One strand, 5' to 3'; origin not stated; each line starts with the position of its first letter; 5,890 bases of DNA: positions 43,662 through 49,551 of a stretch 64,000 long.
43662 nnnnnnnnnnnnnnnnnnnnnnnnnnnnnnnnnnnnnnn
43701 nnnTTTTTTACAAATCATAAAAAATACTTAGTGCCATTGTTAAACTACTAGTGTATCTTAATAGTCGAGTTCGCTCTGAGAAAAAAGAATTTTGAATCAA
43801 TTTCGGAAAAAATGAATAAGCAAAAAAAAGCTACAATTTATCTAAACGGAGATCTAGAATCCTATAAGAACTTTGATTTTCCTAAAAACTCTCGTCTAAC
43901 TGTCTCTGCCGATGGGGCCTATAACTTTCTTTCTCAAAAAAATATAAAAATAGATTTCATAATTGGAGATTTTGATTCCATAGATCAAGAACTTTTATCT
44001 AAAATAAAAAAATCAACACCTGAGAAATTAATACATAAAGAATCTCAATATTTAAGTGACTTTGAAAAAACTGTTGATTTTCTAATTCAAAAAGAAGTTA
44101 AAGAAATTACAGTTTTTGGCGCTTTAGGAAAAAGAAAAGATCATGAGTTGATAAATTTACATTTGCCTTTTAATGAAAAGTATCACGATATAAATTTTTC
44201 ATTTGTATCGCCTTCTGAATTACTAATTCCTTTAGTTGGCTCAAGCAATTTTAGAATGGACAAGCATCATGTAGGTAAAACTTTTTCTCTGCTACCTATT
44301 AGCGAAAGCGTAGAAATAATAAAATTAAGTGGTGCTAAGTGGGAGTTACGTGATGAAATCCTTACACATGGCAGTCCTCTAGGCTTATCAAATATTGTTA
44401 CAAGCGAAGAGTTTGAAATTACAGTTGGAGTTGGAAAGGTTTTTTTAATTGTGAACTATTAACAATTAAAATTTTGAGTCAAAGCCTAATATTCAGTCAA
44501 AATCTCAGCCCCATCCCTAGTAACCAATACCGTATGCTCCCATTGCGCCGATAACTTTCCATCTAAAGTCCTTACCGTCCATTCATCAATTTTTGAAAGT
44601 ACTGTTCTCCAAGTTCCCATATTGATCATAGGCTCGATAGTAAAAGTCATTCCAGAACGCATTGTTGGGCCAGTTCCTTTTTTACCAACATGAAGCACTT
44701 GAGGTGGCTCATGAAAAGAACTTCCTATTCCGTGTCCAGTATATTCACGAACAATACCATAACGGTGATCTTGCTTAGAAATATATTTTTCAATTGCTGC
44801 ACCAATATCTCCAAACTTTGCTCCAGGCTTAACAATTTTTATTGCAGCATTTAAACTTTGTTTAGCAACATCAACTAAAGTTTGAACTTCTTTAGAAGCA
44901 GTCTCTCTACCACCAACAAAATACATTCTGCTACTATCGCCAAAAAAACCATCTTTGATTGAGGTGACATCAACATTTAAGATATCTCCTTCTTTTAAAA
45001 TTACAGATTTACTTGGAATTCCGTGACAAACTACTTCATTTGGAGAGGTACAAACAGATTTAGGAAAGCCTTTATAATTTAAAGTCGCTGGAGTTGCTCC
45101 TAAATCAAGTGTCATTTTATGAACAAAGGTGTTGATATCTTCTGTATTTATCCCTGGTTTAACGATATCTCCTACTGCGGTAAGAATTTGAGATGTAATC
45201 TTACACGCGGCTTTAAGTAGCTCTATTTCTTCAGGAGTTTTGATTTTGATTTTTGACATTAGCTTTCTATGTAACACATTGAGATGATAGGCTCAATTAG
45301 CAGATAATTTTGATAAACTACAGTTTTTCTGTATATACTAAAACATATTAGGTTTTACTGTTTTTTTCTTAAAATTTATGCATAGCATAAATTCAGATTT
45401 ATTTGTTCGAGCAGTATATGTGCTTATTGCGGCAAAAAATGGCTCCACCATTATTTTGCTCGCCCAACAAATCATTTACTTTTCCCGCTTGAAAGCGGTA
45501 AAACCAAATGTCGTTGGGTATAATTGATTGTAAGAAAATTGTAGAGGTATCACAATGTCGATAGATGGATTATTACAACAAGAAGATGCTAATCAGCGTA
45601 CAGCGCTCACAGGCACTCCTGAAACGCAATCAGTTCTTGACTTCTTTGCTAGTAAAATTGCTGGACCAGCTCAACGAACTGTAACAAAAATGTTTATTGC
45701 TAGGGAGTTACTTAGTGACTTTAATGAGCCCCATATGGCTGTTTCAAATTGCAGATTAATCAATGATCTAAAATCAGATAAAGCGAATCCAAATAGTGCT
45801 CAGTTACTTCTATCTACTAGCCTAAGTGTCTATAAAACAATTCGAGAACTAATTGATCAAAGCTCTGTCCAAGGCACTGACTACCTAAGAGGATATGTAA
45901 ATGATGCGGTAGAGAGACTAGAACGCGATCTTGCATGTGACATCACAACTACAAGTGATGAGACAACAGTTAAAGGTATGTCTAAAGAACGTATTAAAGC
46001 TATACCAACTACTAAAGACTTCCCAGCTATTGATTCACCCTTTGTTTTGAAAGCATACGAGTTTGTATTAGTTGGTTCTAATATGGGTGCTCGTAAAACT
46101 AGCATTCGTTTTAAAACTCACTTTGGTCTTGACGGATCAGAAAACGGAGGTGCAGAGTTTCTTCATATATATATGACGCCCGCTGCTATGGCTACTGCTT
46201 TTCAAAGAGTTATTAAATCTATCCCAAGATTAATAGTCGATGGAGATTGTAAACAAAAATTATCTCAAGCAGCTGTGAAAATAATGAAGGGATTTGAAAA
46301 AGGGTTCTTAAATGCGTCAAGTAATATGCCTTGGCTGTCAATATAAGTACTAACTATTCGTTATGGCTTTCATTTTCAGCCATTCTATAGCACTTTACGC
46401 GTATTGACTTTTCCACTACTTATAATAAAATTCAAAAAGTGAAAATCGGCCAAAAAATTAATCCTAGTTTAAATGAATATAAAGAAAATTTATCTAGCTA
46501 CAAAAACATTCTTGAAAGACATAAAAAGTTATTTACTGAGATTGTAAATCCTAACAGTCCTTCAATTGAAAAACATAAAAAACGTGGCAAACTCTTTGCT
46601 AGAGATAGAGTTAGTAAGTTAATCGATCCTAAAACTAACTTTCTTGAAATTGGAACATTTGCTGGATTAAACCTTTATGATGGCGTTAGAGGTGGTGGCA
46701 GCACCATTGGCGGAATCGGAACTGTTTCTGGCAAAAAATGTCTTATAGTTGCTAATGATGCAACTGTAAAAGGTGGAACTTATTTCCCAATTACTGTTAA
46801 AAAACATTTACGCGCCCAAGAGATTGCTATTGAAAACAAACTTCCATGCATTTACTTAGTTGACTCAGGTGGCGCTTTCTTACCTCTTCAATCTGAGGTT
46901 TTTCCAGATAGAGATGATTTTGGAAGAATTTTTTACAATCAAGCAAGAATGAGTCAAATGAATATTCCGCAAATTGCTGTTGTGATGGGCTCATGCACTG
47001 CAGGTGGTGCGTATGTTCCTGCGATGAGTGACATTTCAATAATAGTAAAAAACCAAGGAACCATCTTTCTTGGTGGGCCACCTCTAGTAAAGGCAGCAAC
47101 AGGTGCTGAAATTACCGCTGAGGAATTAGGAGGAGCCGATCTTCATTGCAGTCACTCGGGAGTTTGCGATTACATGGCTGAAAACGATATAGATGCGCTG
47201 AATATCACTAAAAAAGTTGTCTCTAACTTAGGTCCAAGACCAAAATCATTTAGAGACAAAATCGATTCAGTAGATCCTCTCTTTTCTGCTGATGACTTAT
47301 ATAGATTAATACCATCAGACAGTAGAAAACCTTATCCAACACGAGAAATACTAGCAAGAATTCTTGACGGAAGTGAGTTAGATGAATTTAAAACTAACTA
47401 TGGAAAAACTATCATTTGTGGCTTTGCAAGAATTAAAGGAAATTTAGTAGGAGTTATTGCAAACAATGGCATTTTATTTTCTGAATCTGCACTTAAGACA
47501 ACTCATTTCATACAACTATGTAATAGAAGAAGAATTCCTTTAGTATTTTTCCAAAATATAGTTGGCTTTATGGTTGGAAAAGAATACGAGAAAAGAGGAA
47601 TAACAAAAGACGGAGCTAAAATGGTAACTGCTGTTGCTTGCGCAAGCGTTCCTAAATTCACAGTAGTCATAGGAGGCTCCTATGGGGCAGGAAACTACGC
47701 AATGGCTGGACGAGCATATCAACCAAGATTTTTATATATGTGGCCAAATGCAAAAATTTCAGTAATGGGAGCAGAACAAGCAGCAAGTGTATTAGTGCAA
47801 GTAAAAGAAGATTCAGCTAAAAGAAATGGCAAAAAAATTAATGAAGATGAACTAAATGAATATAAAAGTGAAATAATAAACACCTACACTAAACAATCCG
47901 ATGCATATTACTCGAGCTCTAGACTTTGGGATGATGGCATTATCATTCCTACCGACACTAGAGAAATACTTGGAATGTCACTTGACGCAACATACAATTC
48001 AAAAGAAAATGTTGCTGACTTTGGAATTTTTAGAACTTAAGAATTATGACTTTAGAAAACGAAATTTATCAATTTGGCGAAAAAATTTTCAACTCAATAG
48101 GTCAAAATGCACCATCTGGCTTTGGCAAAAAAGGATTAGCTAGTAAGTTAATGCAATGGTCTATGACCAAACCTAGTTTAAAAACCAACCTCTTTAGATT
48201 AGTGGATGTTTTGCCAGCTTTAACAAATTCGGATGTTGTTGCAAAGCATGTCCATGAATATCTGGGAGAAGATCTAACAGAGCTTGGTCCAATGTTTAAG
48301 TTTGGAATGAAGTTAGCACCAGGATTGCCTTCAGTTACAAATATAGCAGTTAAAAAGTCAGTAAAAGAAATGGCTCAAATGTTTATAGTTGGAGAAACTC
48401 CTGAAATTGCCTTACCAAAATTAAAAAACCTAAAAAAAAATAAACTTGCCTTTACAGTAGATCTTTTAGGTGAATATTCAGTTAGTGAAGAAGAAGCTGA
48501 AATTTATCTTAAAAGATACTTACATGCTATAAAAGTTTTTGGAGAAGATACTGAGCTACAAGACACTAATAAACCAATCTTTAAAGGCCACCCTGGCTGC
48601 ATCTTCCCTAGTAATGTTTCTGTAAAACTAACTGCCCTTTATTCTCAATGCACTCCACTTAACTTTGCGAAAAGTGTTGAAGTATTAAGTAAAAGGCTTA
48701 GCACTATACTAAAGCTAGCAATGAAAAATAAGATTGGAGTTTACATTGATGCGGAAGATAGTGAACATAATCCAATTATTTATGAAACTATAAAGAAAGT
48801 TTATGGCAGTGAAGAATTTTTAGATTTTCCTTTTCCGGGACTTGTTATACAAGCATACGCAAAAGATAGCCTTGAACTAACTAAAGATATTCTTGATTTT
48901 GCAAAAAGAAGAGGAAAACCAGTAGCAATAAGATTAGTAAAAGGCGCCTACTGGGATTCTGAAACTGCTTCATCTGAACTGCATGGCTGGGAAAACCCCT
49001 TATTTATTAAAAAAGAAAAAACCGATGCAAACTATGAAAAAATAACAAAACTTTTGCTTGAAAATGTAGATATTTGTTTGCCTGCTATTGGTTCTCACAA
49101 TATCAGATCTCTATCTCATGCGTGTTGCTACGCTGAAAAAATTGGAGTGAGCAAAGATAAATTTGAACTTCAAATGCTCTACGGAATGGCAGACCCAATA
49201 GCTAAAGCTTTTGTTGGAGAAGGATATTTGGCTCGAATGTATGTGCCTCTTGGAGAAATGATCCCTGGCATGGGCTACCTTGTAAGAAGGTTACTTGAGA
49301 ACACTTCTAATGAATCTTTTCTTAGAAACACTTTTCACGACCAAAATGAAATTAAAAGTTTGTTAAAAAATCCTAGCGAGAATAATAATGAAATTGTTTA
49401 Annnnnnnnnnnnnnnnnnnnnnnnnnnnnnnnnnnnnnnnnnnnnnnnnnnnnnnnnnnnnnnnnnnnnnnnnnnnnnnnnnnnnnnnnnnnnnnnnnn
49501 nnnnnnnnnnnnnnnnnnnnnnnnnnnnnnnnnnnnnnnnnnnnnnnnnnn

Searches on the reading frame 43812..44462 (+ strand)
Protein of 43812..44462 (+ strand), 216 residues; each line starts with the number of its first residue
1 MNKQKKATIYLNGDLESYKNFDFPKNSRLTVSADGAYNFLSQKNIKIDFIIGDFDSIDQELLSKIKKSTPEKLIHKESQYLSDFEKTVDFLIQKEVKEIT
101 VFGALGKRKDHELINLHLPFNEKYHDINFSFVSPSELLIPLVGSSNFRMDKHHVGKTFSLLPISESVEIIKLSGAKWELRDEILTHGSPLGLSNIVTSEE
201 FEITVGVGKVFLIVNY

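Call 31: search_protein_families(library=pfam, proteins=[window:43812-44462:+], max_evalue=0.0001)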
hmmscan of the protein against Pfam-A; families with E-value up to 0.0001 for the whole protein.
window:43812-44462:+ (216 aa): 2 families
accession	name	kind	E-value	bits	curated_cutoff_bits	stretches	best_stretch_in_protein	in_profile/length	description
PF04263.21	TPK_catalytic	-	8.1e-27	93.8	30.7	1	25-128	6-110/113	Thiamin pyrophosphokinase, catalytic domain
PF04265.19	TPK_B1_binding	-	7.9e-13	48.3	22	1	151-208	6-65/67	Thiamin pyrophosphokinase, vitamin B1 binding domain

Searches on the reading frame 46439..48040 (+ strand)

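Call 32: search_protein_families(library=pfam, proteins=[window:46439-48040:+], max_evalue=0.0001)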
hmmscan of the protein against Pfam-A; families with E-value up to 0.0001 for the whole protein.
window:46439-48040:+ (533 aa): 2 families
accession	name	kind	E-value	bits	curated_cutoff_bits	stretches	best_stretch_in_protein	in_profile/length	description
PF01039.27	Carboxyl_trans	-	1.8e-147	492.4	22.3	1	46-523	2-483/493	Carboxyl transferase domain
PF03255.19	ACCA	-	5.5e-17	62.3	23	2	89-204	94-214/310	Acetyl co-enzyme A carboxylase carboxyltransferase-like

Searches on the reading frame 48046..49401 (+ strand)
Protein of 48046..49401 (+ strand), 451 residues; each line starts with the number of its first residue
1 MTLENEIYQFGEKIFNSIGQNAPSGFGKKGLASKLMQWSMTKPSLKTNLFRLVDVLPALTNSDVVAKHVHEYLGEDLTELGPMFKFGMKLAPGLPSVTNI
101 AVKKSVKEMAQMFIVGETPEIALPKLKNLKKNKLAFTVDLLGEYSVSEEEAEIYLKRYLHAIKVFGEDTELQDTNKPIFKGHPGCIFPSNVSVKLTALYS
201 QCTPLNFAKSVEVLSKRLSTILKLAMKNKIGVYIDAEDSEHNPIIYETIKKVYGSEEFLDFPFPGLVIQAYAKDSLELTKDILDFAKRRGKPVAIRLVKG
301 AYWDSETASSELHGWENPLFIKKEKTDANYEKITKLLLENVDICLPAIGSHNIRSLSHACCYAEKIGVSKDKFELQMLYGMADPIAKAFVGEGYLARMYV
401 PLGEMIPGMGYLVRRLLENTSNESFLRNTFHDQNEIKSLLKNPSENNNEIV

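Call 32: search_protein_families(library=pfam, proteins=[window:48046-49401:+], max_evalue=0.0001)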
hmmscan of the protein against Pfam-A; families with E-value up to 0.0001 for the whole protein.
window:48046-49401:+ (451 aa): 2 families
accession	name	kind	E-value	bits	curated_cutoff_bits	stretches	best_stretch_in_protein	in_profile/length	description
PF01619.24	Pro_dh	-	8.1e-82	275.3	27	1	123-427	2-277/278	Proline dehydrogenase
PF18083.6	PutA_N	-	7.5e-24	84.4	25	1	4-113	1-113/113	Proline utilization A N-terminal domain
